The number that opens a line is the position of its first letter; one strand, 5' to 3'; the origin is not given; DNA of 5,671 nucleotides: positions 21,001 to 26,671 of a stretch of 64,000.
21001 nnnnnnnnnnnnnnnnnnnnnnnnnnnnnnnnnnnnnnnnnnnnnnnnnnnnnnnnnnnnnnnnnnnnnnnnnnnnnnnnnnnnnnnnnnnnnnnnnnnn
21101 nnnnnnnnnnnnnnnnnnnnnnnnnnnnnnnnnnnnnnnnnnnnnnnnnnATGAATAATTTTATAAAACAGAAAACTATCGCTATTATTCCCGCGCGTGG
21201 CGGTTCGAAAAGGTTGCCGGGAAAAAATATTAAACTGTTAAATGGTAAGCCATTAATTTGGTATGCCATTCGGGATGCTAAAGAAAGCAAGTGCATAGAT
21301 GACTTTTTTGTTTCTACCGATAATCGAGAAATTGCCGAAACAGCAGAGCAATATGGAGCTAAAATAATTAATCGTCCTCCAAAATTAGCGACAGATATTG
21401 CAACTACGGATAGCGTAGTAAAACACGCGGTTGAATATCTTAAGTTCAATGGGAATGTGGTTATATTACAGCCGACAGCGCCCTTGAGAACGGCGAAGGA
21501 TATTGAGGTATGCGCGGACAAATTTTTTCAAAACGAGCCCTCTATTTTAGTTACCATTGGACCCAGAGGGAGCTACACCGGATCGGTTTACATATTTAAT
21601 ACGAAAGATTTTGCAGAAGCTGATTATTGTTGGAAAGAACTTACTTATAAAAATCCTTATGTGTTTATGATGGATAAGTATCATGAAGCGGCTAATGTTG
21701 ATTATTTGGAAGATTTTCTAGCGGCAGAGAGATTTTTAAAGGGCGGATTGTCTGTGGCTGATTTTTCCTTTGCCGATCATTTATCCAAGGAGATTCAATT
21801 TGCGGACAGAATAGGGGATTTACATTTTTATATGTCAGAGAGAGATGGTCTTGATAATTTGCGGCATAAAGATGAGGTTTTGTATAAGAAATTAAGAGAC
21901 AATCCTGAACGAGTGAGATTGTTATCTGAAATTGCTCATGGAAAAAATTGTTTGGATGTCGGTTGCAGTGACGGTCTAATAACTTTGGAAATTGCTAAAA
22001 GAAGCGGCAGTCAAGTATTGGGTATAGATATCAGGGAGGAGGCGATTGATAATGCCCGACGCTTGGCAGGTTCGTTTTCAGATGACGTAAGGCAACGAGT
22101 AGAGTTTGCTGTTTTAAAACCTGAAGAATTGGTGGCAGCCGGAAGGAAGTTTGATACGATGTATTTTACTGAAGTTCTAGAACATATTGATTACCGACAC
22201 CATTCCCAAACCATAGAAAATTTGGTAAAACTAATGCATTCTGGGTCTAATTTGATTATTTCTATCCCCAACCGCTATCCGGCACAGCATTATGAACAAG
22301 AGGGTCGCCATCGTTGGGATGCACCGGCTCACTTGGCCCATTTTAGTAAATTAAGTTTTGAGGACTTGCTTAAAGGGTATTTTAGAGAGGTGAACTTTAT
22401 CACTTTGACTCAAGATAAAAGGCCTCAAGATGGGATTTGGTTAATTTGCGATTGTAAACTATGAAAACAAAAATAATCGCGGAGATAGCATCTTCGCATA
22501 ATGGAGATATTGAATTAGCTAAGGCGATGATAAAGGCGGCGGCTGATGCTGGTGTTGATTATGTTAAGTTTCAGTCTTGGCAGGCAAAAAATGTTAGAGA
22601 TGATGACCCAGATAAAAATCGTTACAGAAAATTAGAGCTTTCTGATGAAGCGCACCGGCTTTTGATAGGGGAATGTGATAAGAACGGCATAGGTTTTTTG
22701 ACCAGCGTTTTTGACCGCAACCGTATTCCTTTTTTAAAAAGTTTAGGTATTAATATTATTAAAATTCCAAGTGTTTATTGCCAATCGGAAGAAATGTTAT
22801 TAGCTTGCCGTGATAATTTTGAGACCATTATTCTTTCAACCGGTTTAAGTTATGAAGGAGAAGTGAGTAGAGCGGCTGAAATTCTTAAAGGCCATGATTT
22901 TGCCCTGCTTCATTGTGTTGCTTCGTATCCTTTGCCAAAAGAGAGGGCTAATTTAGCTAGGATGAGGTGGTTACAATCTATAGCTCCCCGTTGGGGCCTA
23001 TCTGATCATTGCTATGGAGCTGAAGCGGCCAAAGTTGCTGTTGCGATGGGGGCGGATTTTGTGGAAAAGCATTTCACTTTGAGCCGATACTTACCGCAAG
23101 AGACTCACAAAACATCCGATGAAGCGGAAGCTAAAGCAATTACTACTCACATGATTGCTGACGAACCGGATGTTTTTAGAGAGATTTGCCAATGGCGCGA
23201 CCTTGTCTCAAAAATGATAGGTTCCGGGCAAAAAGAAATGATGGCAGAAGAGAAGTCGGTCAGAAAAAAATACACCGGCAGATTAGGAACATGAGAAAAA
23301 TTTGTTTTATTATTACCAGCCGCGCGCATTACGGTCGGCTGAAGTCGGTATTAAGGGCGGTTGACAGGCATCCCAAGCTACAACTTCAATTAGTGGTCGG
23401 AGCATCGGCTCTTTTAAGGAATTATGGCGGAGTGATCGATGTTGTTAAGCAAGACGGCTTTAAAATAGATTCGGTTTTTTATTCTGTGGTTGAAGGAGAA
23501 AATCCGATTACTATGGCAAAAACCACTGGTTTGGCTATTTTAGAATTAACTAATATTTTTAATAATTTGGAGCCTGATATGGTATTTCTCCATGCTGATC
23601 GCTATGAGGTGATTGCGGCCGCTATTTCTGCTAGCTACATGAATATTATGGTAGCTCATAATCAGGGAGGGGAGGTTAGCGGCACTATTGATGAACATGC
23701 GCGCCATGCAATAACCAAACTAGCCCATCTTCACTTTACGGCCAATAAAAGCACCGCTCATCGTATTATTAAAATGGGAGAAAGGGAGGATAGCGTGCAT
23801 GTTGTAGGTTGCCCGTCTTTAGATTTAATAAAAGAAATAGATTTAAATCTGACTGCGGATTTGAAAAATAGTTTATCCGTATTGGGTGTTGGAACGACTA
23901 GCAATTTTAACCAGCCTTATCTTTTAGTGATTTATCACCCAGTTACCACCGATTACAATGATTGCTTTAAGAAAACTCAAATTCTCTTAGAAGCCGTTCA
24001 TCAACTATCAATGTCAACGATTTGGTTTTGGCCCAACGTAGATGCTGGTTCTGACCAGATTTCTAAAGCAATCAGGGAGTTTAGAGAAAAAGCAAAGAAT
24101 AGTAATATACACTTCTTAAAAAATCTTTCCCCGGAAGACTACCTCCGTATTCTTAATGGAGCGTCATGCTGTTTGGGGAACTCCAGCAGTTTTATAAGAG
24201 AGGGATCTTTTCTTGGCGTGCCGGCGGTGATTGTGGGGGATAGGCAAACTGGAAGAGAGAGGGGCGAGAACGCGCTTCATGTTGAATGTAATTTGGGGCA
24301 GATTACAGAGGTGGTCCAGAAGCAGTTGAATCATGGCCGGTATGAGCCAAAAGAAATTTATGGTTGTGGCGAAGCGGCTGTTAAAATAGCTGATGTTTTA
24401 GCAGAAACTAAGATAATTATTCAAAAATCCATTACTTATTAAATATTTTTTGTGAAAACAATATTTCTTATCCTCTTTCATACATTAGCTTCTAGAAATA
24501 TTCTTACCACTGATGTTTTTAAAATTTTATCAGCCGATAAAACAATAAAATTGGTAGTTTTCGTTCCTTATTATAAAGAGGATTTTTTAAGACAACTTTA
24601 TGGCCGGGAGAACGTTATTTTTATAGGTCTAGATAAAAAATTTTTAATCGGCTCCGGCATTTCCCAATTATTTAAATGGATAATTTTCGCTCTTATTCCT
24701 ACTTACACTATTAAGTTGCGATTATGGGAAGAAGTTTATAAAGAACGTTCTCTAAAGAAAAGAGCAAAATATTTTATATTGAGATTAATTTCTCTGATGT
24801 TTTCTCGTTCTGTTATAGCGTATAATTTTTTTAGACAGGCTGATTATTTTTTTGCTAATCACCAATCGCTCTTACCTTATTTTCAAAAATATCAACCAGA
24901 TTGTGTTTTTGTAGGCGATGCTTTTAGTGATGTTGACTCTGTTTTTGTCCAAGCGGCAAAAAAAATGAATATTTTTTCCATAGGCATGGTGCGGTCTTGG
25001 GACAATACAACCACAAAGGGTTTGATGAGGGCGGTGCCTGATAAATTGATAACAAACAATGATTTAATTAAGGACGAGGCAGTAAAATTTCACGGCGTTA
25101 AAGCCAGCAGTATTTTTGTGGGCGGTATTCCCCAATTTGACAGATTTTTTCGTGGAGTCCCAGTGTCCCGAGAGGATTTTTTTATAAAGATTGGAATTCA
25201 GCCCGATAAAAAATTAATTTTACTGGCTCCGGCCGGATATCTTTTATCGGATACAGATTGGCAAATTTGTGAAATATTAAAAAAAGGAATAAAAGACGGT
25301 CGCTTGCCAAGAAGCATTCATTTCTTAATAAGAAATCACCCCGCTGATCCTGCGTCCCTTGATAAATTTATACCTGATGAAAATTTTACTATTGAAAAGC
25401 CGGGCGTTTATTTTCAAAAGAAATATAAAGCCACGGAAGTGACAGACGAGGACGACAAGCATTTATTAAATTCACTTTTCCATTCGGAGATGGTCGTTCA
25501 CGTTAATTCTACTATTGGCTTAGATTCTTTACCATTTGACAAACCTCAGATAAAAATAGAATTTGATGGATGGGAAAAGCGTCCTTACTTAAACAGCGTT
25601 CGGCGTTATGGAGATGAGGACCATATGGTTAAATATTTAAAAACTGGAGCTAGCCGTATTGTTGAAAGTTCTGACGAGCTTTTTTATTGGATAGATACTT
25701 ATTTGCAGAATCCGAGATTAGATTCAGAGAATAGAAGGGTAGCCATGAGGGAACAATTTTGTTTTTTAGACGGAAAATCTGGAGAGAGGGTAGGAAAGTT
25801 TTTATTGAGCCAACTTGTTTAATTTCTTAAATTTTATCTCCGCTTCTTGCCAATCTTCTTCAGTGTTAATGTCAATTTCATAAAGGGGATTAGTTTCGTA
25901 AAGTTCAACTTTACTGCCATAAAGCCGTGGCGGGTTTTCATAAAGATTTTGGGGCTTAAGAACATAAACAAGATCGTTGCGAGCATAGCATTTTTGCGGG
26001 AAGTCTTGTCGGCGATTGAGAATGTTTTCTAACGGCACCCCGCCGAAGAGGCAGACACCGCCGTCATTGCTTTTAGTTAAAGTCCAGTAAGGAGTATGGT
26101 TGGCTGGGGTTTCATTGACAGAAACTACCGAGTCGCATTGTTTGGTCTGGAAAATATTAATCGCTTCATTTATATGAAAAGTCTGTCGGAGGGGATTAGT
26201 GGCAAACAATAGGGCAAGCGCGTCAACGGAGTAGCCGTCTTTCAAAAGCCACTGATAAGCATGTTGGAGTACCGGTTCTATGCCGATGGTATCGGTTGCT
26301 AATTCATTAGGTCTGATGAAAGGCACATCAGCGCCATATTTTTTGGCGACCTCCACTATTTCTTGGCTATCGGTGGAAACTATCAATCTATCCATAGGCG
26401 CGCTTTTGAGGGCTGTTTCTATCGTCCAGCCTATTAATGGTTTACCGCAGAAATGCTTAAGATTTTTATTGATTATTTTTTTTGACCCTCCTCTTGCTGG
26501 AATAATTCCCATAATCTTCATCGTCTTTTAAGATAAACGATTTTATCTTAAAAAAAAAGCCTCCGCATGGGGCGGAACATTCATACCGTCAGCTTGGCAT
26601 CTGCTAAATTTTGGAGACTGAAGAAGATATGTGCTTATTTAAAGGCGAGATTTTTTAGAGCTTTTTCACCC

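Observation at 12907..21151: Arn-like (formyl-protected amino-sugar on polyprenol phosphate) gene set without an aminotransferase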

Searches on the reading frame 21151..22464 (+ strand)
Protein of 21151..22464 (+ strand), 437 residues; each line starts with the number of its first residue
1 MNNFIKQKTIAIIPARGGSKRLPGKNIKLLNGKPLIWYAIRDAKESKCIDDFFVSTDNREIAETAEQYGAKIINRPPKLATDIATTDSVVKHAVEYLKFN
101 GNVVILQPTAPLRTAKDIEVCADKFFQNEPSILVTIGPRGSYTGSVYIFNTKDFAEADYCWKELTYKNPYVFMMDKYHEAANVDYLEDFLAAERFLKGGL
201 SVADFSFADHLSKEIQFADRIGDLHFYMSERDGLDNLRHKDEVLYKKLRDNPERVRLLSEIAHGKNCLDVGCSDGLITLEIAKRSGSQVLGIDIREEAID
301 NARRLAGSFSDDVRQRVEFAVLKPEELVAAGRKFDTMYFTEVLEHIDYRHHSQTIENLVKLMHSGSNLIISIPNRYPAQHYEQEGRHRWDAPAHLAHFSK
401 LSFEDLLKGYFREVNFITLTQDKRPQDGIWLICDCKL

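Call 4: search_protein_families(library=pfam, proteins=[window:21151-22464:+], max_evalue=0.01)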
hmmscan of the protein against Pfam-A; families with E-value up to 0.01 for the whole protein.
window:21151-22464:+ (437 aa): 10 families
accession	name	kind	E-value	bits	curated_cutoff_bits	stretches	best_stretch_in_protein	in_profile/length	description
PF02348.25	CTP_transf_3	-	3.4e-26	92.9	22.6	1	10-128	1-117/217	Cytidylyltransferase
PF13489.12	Methyltransf_23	-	9.8e-17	61.6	27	1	255-409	14-156/164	Methyltransferase domain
PF08242.18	Methyltransf_12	-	1.5e-13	51.7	30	1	268-365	1-95/98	Methyltransferase domain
PF13847.12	Methyltransf_31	-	9.6e-13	48.5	27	1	263-377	3-119/145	Methyltransferase domain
PF13649.12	Methyltransf_25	-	3.6e-12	47.3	27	1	268-364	2-95/97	Methyltransferase domain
PF08241.18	Methyltransf_11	-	1.8e-10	41.7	21.2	1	268-370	1-95/95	Methyltransferase domain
PF02353.26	CMAS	-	3.4e-06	27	27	1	260-375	59-170/273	Mycolic acid cyclopropane synthetase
PF05175.20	MTS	-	3e-05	24.2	23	1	261-304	30-73/170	Methyltransferase small domain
PF12804.13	NTP_transf_3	-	0.00048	20.8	27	1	12-78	2-68/160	MobA-like NTP transferase domain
PF08003.17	Methyltransf_9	-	0.0086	15.5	23.8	0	262-363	114-210/315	Protein of unknown function (DUF1698)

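Call 9: search_protein_families(library=ncbifam, proteins=[window:21151-22464:+], max_evalue=0.01)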
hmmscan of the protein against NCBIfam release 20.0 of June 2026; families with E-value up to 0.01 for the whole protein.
window:21151-22464:+ (437 aa): 43 families (the best 25 are shown)
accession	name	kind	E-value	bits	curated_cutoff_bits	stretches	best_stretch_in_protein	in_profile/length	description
TIGR03584.1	PseF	equivalog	2.3e-34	119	205.7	1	10-135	1-130/222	pseudaminic acid cytidylyltransferase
NF003952.0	PRK05450.1-5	subfamily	1.1e-17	64.1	193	1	8-132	2-123/250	3-deoxy-manno-octulosonate cytidylyltransferase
NF009905.0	PRK13368.1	subfamily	5.4e-17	61.9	255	1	8-133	2-121/243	3-deoxy-manno-octulosonate cytidylyltransferase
TIGR01983.1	UbiG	equivalog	8.6e-16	57.9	102.95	1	260-376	46-157/228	bifunctional 2-polyprenyl-6-hydroxyphenol methylase/3-demethylubiquinol 3-O-methyltransferase UbiG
NF003950.0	PRK05450.1-3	subfamily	2.3e-15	56.6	234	1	8-135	2-127/248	3-deoxy-manno-octulosonate cytidylyltransferase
TIGR04290.1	meth_Rta_06860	hypoth_equivalog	1e-10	41.5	300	1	261-349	47-131/226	TIGR04290 family methyltransferase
TIGR00466.1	kdsB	equivalog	2.2e-10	40.3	155.2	1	10-123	4-114/241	3-deoxy-manno-octulosonate cytidylyltransferase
TIGR02021.1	BchM-ChlM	equivalog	3.9e-10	39.5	158.9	1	260-363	51-148/218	magnesium protoporphyrin IX methyltransferase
NF043040.1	corrin_prot_MT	hypoth_equivalog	4.4e-10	39.3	180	1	256-370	33-147/216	corrinoid protein-associated methyltransferase CpaM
NF003948.0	PRK05450.1-1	equivalog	4.4e-10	39.2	281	1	6-79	3-75/248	3-deoxy-manno-octulosonate cytidylyltransferase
NF040539.1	AST_met_ArsM_2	exception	8.7e-10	38.9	240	1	262-366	55-159/262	putative arsinothricin biosynthesis methyltransferase ArsM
TIGR04074.1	bacter_Hen1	equivalog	3.2e-08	32.5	340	1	262-406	281-427/462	3' terminal RNA ribose 2'-O-methyltransferase Hen1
NF041255.1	mycofact_MftM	equivalog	4.3e-08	32.8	200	1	260-373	136-242/289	mycofactocin oligosaccharide methyltransferase MftM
NF041536.1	ArsM_DUF2284_UU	exception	1e-07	30.7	575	1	258-371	71-181/459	arsenite methyltransferase/DUF2284 domain selenoprotein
NF011529.0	PRK14968.1-3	equivalog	2.8e-07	30.2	162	1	262-306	33-76/198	putative methyltransferase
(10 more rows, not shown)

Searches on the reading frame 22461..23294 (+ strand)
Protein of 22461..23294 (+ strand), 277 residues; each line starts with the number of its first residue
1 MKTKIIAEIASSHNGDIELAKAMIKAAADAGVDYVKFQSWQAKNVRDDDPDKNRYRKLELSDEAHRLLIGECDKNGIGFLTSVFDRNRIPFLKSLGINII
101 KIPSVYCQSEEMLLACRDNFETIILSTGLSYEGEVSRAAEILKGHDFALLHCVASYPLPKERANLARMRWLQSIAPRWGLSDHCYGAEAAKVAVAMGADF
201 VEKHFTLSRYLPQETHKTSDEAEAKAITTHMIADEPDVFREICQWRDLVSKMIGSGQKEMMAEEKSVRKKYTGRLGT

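Call 4: search_protein_families(library=pfam, proteins=[window:22461-23294:+], max_evalue=0.01)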
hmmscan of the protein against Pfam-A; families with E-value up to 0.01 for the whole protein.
window:22461-23294:+ (277 aa): 1 family
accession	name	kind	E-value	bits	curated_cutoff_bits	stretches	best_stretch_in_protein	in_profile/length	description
PF03102.20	NeuB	-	6.4e-52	176.9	22.1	1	23-223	1-220/241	NeuB family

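Call 9: search_protein_families(library=ncbifam, proteins=[window:22461-23294:+], max_evalue=0.01)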
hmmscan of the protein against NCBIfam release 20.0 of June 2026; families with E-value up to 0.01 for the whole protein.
window:22461-23294:+ (277 aa): 2 families
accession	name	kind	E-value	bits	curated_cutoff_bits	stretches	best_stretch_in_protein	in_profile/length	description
TIGR03569.1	NeuB_NnaB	equivalog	2.1e-56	191.4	399.65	1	4-267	2-272/329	N-acetylneuraminate synthase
TIGR03586.1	PseI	equivalog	4.2e-39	134.6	340.25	1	3-217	2-235/327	pseudaminic acid synthase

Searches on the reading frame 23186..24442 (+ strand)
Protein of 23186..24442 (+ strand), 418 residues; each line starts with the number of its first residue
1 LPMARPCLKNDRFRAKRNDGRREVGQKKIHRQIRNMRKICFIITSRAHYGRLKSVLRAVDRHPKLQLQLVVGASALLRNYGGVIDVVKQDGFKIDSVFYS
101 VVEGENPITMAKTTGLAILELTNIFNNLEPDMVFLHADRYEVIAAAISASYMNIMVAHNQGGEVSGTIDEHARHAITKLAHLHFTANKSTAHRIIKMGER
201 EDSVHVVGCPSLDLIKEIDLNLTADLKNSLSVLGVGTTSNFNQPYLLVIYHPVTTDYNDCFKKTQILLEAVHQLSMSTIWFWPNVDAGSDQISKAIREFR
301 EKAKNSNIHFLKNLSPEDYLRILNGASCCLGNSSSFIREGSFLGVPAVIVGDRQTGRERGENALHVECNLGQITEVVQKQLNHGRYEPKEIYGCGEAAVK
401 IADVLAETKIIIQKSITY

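Call 4: search_protein_families(library=pfam, proteins=[window:23186-24442:+], max_evalue=0.01)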
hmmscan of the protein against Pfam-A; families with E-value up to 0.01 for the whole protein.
window:23186-24442:+ (418 aa): 1 family
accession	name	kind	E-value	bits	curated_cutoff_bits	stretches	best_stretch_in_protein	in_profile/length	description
PF02350.25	Epimerase_2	-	3e-66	224.1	30.6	1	58-405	2-346/347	UDP-N-acetylglucosamine 2-epimerase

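Call 46: search_protein_families(library=ncbifam, proteins=[window:23186-24442:+], max_evalue=0.000001)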
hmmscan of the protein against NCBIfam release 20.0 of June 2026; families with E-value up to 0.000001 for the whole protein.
window:23186-24442:+ (418 aa): 2 families
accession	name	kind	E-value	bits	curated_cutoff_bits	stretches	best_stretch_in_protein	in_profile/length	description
TIGR03568.1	NeuC_NnaA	equivalog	3e-113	378.4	235.9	1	37-405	1-365/365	UDP-N-acetylglucosamine 2-epimerase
TIGR00236.1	wecB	equivalog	6.3e-17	61.8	210.15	1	38-406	2-363/366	non-hydrolyzing UDP-N-acetylglucosamine 2-epimerase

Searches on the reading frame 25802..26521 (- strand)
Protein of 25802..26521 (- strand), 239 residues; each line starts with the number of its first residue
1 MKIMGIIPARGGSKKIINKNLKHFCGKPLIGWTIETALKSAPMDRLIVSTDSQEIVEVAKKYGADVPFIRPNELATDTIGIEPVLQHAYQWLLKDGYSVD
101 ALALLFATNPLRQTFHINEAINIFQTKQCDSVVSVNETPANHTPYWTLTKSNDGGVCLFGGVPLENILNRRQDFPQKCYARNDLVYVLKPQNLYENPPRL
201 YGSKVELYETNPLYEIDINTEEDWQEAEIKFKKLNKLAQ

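Call 7: search_protein_families(library=pfam, proteins=[window:25802-26521:-], max_evalue=0.01)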
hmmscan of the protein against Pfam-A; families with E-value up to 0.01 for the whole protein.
window:25802-26521:- (239 aa): 2 families
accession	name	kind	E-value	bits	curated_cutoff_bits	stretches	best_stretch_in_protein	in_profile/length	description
PF02348.25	CTP_transf_3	-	1.2e-23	84.5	22.6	1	4-78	1-75/217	Cytidylyltransferase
PF12804.13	NTP_transf_3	-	0.0071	17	27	0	18-72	15-66/160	MobA-like NTP transferase domain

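Call 46: search_protein_families(library=ncbifam, proteins=[window:25802-26521:-], max_evalue=0.000001)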
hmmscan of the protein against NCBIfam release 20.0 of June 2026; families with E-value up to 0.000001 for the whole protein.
window:25802-26521:- (239 aa): 6 families
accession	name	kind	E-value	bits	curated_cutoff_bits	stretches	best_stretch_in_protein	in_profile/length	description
TIGR03584.1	PseF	equivalog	2.4e-48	164.7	205.7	1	5-232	2-221/222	pseudaminic acid cytidylyltransferase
NF003952.0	PRK05450.1-5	subfamily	1.4e-16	60.4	193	1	1-133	1-125/250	3-deoxy-manno-octulosonate cytidylyltransferase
NF003950.0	PRK05450.1-3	subfamily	1.6e-11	44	234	1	1-78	1-77/248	3-deoxy-manno-octulosonate cytidylyltransferase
NF009905.0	PRK13368.1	subfamily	3.4e-11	42.9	255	1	1-66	1-66/243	3-deoxy-manno-octulosonate cytidylyltransferase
TIGR00466.1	kdsB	equivalog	1.2e-09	38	155.2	1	1-70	1-69/241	3-deoxy-manno-octulosonate cytidylyltransferase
NF003948.0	PRK05450.1-1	equivalog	6.1e-09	35.4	281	1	2-71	5-73/248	3-deoxy-manno-octulosonate cytidylyltransferase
